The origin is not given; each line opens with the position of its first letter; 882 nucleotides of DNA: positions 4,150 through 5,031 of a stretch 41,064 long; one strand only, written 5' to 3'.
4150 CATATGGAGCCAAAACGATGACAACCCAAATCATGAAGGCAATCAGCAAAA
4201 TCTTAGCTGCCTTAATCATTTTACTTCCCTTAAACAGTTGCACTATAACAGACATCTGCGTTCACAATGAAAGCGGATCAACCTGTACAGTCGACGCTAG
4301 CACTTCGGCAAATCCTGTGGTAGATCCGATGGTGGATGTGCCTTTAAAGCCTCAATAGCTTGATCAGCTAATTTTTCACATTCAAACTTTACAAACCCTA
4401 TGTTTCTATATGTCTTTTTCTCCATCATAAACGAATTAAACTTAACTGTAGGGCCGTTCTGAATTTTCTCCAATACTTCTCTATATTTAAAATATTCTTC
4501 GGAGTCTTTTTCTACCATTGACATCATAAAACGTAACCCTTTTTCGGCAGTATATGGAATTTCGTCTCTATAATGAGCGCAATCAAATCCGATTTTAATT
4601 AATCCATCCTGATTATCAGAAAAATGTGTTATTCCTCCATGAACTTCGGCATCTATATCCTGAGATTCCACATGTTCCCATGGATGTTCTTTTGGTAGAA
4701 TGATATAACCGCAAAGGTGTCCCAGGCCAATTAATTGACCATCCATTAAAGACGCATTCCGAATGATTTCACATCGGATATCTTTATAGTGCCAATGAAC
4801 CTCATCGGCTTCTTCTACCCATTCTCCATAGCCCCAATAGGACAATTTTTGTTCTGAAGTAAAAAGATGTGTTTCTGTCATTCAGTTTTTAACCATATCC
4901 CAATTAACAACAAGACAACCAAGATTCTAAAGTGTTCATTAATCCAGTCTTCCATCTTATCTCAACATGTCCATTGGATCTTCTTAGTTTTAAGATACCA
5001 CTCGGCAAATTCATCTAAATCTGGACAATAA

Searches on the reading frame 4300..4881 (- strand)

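Call 7: search_protein_families(library=pfam, proteins=[window:4300-4881:-], max_evalue=0.01)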
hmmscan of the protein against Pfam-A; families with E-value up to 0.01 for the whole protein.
window:4300-4881:- (194 aa): 0 families

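Call 8: search_protein_families(library=phrogs, proteins=[window:4300-4881:-], max_evalue=0.01)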
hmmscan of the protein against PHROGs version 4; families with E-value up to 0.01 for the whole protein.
window:4300-4881:- (194 aa): 2 families
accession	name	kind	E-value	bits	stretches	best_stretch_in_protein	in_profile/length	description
phrog_2164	-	unknown function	4.6e-29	102.1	1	20-179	16-129/135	-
phrog_28554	-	other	6.7e-08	33.4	1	23-107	20-89/236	MazG-like pyrophosphatase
